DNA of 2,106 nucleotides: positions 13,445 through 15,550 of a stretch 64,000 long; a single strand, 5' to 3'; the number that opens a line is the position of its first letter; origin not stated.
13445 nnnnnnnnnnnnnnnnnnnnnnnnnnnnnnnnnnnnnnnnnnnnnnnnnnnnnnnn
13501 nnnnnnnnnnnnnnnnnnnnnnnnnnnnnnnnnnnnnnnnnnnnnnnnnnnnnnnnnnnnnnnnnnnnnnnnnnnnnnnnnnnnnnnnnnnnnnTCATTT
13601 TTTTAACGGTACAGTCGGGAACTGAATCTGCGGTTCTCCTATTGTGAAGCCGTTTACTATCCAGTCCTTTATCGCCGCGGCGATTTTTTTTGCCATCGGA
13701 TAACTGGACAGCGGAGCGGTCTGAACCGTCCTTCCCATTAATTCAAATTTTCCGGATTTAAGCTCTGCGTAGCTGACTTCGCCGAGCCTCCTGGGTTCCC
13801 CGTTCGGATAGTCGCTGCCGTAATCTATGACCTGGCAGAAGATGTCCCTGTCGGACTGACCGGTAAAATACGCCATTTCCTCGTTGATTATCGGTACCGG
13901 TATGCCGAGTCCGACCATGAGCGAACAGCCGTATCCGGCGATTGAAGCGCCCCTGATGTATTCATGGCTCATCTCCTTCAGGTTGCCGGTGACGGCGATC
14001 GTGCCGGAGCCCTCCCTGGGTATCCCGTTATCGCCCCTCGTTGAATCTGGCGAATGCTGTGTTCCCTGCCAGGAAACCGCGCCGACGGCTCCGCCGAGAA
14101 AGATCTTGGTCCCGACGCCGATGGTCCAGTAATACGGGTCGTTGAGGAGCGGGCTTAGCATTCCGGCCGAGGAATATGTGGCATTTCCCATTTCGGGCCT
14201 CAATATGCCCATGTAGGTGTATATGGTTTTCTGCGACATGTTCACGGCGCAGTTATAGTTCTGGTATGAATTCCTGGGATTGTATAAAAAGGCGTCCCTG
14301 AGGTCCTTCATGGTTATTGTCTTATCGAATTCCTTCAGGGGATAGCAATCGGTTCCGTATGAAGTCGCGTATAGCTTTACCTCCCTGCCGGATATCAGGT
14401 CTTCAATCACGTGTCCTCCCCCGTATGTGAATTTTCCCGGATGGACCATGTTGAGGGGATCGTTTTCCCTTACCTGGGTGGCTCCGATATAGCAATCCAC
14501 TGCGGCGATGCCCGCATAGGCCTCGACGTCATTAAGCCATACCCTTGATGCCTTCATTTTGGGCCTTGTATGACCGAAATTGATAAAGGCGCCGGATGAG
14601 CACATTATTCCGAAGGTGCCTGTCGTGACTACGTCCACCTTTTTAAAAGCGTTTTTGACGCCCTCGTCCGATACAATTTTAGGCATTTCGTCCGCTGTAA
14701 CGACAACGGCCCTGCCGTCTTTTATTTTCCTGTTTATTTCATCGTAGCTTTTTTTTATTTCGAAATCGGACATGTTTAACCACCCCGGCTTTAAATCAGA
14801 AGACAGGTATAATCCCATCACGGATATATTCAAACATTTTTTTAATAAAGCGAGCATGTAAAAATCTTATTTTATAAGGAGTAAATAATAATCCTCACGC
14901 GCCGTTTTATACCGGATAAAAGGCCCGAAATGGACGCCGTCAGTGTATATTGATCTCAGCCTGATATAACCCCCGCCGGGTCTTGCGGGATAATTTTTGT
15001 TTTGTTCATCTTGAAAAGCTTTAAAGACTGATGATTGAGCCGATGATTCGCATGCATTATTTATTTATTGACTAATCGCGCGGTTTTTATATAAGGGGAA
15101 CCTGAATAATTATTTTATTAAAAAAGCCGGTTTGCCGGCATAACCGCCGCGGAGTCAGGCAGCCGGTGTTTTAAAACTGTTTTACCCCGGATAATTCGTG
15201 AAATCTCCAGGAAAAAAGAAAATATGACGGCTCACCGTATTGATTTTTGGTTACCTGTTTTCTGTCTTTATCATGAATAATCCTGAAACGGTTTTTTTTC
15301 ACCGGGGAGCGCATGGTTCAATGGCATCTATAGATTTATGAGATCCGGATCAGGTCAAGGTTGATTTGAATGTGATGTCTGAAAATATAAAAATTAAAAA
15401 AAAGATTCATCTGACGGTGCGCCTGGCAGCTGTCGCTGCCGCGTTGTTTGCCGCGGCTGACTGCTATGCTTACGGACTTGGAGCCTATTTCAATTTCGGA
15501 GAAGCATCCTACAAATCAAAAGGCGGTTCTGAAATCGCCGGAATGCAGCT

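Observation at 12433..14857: Methanogen-type sulfide-dependent homocysteine biosynthesis module (COG1900 + COG2122 + NIL-ferredoxin) in a bacterium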

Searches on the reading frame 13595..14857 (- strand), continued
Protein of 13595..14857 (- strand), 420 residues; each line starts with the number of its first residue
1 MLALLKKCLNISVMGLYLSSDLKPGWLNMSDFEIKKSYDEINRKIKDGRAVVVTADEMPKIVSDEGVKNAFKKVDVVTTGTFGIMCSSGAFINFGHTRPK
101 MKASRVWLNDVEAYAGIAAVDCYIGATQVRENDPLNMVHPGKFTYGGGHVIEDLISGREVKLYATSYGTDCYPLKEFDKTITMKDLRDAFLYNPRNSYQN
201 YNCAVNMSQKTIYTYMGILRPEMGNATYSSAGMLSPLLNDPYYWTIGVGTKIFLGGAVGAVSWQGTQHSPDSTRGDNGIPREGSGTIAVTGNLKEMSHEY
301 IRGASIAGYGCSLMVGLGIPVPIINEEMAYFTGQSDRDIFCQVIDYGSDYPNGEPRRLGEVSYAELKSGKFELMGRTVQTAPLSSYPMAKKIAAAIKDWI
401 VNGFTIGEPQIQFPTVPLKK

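Call 36: search_protein_families(library=ncbifam, proteins=[P0122, P0124, P0130, P0151, P0154, P0156, P0192, P0238, P0126, P0129], max_evalue=0.00001)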
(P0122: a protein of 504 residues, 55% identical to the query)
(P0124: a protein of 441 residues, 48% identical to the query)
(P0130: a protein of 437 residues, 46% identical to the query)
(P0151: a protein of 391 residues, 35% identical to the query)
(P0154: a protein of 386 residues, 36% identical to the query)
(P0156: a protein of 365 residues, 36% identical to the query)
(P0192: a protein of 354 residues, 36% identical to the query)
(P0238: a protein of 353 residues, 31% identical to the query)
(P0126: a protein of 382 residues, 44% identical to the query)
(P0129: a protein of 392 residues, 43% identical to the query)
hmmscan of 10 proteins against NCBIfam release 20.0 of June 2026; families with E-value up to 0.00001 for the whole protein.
P0122 (504 aa): 22 families
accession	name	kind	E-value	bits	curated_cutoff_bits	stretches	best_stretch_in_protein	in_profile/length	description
TIGR03287.1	methan_mark_16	hypoth_equivalog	3.7e-42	144.2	363.95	1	24-318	1-289/391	methanogenesis marker 16 metalloprotein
TIGR01302.1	IMP_dehydrog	equivalog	9.4e-16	57.7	481.5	1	378-496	76-197/450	IMP dehydrogenase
NF011447.0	PRK14869.2-3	equivalog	1.2e-14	53.8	522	1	384-435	70-121/540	putative manganese-dependent inorganic diphosphatase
TIGR00400.1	mgtE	equivalog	5.5e-14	51.8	232.75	1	440-498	192-250/450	magnesium transporter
NF053603.1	HhpR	exception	5.2e-12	45.5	520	1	385-437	225-277/282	CBS domain-containing high hydrostatic pressure regulator HhpR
NF011443.0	PRK14869.1-5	equivalog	4.1e-11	42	335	0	382-436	69-123/546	putative manganese-dependent inorganic diphosphatase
NF011440.0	PRK14869.1-2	equivalog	6.9e-11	41.5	746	1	385-448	70-133/541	putative manganese-dependent inorganic diphosphatase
TIGR01186.1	proV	subfamily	7.6e-11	41.7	326.6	1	360-493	220-351/363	betaine/proline/choline family ABC transporter ATP-binding protein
NF053863.1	DS11_antiphage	equivalog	7.7e-11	41.6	260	1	368-496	65-189/305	CBS domain-containing anti-phage protein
NF011442.0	PRK14869.1-4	equivalog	8.4e-11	41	400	1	378-443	66-131/543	putative manganese-dependent inorganic diphosphatase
NF011445.0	PRK14869.2-1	equivalog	1.1e-10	40.6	483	0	373-434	59-120/548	putative manganese-dependent inorganic diphosphatase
NF038279.1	TF_CBS_SpxR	exception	1.4e-10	40.5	600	1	415-494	223-300/427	CBS-HotDog domain-containing transcription factor SpxR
NF005869.0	PRK07807.1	equivalog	6.3e-10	38.7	549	1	365-494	72-199/479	GuaB1 family IMP dehydrogenase-related protein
NF041552.1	TF_PrdR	equivalog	6.9e-10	37.9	795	1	384-498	8-124/577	sigma-54 dependent transcriptional regulator PrdR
NF011448.0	PRK14869.2-4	equivalog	1.7e-09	36.6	562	0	376-434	68-126/563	putative manganese-dependent inorganic diphosphatase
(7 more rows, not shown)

P0124 (441 aa): 7 families
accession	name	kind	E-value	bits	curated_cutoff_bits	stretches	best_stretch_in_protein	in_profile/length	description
TIGR03287.1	methan_mark_16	hypoth_equivalog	5.8e-41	140.3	363.95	1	19-316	1-291/391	methanogenesis marker 16 metalloprotein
NF038196.1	ferrodoxin_EFR1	subfamily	4.8e-08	33.3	75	1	370-434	168-227/242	EFR1 family ferrodoxin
NF042909.1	FMH_DH_FwdF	exception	7.1e-07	28.6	375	1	385-434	222-272/336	tungsten-dependent formylmethanofuran dehydrogenase subunit FwdF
NF010369.0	PRK13795.1-4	equivalog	2.1e-06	26.2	1086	1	334-435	523-623/633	hypothetical protein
TIGR04041.1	activase_YjjW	hypoth_equivalog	3.8e-06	26.5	250.2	1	385-434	38-85/276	YjjW family glycine radical enzyme activase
NF043039.1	HgcAB_like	equivalog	5.9e-06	26.1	285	1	378-434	290-347/350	HgcAB-like fusion protein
TIGR00402.1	napF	equivalog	7.7e-06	25.9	102.2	0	388-433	35-81/149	ferredoxin-type protein NapF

P0130 (437 aa): 12 families
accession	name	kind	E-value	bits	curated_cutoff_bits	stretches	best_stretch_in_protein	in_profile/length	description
TIGR03287.1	methan_mark_16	hypoth_equivalog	1.3e-36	125.9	363.95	1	21-321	1-288/391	methanogenesis marker 16 metalloprotein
TIGR04041.1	activase_YjjW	hypoth_equivalog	2.3e-07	30.5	250.2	1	387-427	43-83/276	YjjW family glycine radical enzyme activase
TIGR02179.1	PorD_KorD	subfamily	9.5e-07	28.8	60.05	1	386-428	26-69/78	2-oxoacid:acceptor oxidoreductase, delta subunit, pyruvate/2-ketoisovalerate family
NF038196.1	ferrodoxin_EFR1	subfamily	1.2e-06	28.8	75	1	386-428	185-226/242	EFR1 family ferrodoxin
TIGR02700.1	flavo_MJ0208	hypoth_equivalog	3.2e-06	26.6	251.35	1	387-434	150-197/234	dihydromethanopterin reductase (acceptor)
NF043039.1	HgcAB_like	equivalog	5.2e-06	26.3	285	0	406-430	292-316/350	HgcAB-like fusion protein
NF040684.1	PorD_Arch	equivalog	5.4e-06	26.4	120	0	387-428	34-76/85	pyruvate synthase subunit PorD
NF005506.0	PRK07118.1-5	equivalog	5.8e-06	25.9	388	1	386-430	142-186/279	Fe-S cluster domain-containing protein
NF043069.1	T4HPD_activ_SAM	equivalog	6.7e-06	25.7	425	1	387-427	53-93/299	trans-4-hydroxy-L-proline dehydratase activase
NF045874.1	Vhu_polyferre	exception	8.2e-06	24.8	600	0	386-430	31-75/381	F420-non-reducing hydrogenase associated-polyferredoxin VhuB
NF058577.1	FdxA_fam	equivalog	9.4e-06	25.7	65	0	387-429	9-51/52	4Fe-4S ferredoxin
NF042909.1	FMH_DH_FwdF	exception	1e-05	24.9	375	0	372-429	209-272/336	tungsten-dependent formylmethanofuran dehydrogenase subunit FwdF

P0151 (391 aa): 1 family
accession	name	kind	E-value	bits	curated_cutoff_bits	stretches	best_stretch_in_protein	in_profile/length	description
TIGR03287.1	methan_mark_16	hypoth_equivalog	8.4e-36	123.3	363.95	1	21-309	1-283/391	methanogenesis marker 16 metalloprotein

P0154 (386 aa): 1 family
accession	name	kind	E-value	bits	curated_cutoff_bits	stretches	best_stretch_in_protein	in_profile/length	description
TIGR03287.1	methan_mark_16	hypoth_equivalog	1.4e-31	109.3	363.95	1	26-304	5-276/391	methanogenesis marker 16 metalloprotein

P0156 (365 aa): 1 family
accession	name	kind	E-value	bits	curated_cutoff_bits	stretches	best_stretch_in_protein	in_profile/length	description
TIGR03287.1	methan_mark_16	hypoth_equivalog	1.8e-18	66.2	363.95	1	18-297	1-277/391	methanogenesis marker 16 metalloprotein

P0192 (354 aa): 1 family
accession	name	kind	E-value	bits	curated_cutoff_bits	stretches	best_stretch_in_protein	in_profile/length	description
TIGR03287.1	methan_mark_16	hypoth_equivalog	8.9e-17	60.6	363.95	1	18-296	1-288/391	methanogenesis marker 16 metalloprotein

P0238 (353 aa): 1 family
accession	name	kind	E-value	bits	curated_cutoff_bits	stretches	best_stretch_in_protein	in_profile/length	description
TIGR03287.1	methan_mark_16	hypoth_equivalog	7e-19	67.5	363.95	1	22-293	1-275/391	methanogenesis marker 16 metalloprotein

P0126 (382 aa): 1 family
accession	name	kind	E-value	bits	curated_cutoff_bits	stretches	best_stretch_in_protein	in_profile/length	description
TIGR03287.1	methan_mark_16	hypoth_equivalog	2.7e-29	101.8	363.95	1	20-317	1-278/391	methanogenesis marker 16 metalloprotein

P0129 (392 aa): 1 family
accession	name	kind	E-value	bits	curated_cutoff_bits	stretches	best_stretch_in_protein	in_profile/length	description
TIGR03287.1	methan_mark_16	hypoth_equivalog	1.4e-29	102.8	363.95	1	19-323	1-289/391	methanogenesis marker 16 metalloprotein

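Call 66: predict_structure(alignment_id=A2)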
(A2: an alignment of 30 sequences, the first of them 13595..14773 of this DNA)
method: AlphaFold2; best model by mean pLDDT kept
length: 392 residues; sequences in the alignment: 30
mean_pLDDT: 74.0   pTM: 0.78
mean pLDDT of the five models: 74.0, 66.0, 64.8, 61.8, 61.7
residues with pLDDT >= 90: 91; 70-90: 146; 50-70: 116; < 50: 39
segments of 3 or more residues with pLDDT < 50: 87-102, 106-108, 110-114, 321-323, 386-392
pLDDT, mean of each block of 10 residues (from residue 1): 78 96 96 97 97 73 53 59 54 41 49 54 83 71 64 78 62 67 66 62 79 80 90 71 73 71 87 71 73 93 92 76 60 86 83 71 94 91 53 34
secondary structure, 60 per line:
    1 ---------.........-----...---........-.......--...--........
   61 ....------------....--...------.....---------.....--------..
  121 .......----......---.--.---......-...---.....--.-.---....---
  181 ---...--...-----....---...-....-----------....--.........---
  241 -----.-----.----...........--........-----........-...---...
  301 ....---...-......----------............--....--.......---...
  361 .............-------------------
elements in order: H10-18 E24-26 H30-37 H39-45 E48-50 E53-58 E62-64 E77-80 E83-85 H92-96 H106-110 H119-127 E132-137 E148-153 E161-165 E174-177 E184-186 E189-191 E197-200 H208-211 E223-226 E229-237 E257-264 E273-277 E283-290 E292-294 H298-304 E312-317 E328-334 H335-339 E342-345 E348-354 H358-373

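Call 70: fold_search(model_id=the predicted structure, library=pdb)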
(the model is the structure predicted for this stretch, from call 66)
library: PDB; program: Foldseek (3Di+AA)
matches with E <= 10: 396; with E <= 0.001: 0
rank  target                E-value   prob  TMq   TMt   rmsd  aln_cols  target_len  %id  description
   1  9ebw_B                2.2e-01  0.02  0.09  0.08  29.0       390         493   10  Chimeric fluorescence biosensor formed from a lactate-binding protein and GFP, bound to lactate (released 2025-03-19)
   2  9mrh_B                4.9e-01  0.01  0.09  0.09  23.1       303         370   11  Fluorescence lifetime-readout citrate sensor (released 2025-11-12)
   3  9mrh_A                7.3e-01  0.01  0.09  0.09  22.4       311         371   10  Fluorescence lifetime-readout citrate sensor (released 2025-11-12)
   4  5exc_aa               8.2e-01  0.02  0.08  0.15  20.8       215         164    7  Photoconverted red fluorescent protein DendRFP (released 2016-08-03)
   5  3hoz_B                8.2e-01  0.01  0.08  0.04  28.6       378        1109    8  Complete RNA polymerase II elongation complex IV with a T-U mismatch and a frayed RNA 3'-guanine (released 2009-07-28)
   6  2g5z_B                1.2e+00  0.02  0.08  0.16  20.8       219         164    6  Structure of S65G Y66S GFP variant after spontaneous peptide hydrolysis and decarboxylation (released 2006-04-18)
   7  5exc_ee               1.2e+00  0.01  0.08  0.14  20.6       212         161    7  Photoconverted red fluorescent protein DendRFP (released 2016-08-03)
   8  5exc_bb               1.2e+00  0.01  0.08  0.14  21.7       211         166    7  Photoconverted red fluorescent protein DendRFP (released 2016-08-03)
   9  9j8a_L                1.2e+00  0.01  0.09  0.12  18.9       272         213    8  Structure of antibody BA8 in complex with sulfated peptide from CCR5 (released 2025-07-02)
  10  6x1w_L                1.2e+00  0.01  0.08  0.11  19.6       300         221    6  Structure of pHis Fab (SC56-2) in complex with pHis mimetic peptide (released 2021-02-03)
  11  6lnp_D                1.2e+00  0.01  0.08  0.08  22.0       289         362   10  Crystal structure of citrate Biosensor (released 2020-05-06)
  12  2g3d_B                1.4e+00  0.02  0.08  0.16  21.4       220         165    6  Structure of S65G Y66A GFP variant after spontaneous peptide hydrolysis (released 2006-04-18)
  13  2g16_B                1.5e+00  0.01  0.08  0.15  21.2       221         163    6  Structure of S65A Y66S GFP variant after backbone fragmentation (released 2006-04-18)
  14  2p5x_A                1.5e+00  0.01  0.05  0.08  23.6       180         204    9  Crystal structure of Maf domain of human N-acetylserotonin O-methyltransferase-like protein (released 2007-03-27)
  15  3wo3_F                1.5e+00  0.01  0.05  0.07  21.3       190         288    7  Crystal structure of IL-18 in complex with IL-18 receptor alpha (released 2014-12-17)
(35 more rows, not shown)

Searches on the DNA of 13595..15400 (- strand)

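Call 10: search_rna_families(source=window, start=14700, end=15400, threshold=evalue, max_evalue=10, show_alignments=3)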
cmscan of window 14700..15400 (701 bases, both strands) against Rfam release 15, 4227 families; matches with E-value up to 10: 2.
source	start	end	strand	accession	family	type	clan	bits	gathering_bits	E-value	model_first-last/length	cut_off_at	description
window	14845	14888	+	RF02948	cow-rumen-4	Gene; sRNA;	-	16.3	48.5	9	1-64/64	no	cow-rumen-4 RNA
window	15219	15351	+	RF02110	DLEU2_6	Gene; lncRNA;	-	14.3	60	5.6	1-135/135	no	Deleted in lymphocytic leukemia 2 conserved region 6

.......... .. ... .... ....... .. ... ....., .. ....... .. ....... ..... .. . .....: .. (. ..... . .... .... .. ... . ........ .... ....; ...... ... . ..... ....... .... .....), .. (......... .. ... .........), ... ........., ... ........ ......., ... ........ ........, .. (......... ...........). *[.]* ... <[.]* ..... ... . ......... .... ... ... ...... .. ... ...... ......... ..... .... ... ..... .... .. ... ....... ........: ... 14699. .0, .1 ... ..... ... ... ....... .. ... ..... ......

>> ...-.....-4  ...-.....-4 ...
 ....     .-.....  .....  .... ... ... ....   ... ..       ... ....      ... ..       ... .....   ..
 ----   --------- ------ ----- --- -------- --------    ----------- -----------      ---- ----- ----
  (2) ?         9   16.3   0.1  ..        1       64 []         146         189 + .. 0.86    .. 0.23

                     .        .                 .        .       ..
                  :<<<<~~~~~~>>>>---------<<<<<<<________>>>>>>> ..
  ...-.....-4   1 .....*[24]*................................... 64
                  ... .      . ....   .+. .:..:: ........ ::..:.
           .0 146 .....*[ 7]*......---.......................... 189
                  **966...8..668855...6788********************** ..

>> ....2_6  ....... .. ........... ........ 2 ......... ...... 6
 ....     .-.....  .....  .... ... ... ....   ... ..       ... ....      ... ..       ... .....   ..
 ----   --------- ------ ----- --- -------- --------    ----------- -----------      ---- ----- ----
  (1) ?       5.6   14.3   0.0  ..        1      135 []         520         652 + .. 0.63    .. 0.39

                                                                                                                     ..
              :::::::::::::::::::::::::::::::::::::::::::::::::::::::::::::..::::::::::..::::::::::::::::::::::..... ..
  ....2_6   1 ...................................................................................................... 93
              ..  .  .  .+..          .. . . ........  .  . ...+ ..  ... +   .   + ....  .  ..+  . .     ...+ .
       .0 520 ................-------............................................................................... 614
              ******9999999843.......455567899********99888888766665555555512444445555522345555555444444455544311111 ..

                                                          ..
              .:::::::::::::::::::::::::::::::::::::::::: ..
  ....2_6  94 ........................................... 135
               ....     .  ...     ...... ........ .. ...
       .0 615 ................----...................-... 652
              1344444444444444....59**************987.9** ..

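Call 17: search_rna_families(sources=[L001, L002, L004, L005, L006, L007, L008, L011, L012, L016, L019, L021, L022, L037, L047, L050], threshold=gathering)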
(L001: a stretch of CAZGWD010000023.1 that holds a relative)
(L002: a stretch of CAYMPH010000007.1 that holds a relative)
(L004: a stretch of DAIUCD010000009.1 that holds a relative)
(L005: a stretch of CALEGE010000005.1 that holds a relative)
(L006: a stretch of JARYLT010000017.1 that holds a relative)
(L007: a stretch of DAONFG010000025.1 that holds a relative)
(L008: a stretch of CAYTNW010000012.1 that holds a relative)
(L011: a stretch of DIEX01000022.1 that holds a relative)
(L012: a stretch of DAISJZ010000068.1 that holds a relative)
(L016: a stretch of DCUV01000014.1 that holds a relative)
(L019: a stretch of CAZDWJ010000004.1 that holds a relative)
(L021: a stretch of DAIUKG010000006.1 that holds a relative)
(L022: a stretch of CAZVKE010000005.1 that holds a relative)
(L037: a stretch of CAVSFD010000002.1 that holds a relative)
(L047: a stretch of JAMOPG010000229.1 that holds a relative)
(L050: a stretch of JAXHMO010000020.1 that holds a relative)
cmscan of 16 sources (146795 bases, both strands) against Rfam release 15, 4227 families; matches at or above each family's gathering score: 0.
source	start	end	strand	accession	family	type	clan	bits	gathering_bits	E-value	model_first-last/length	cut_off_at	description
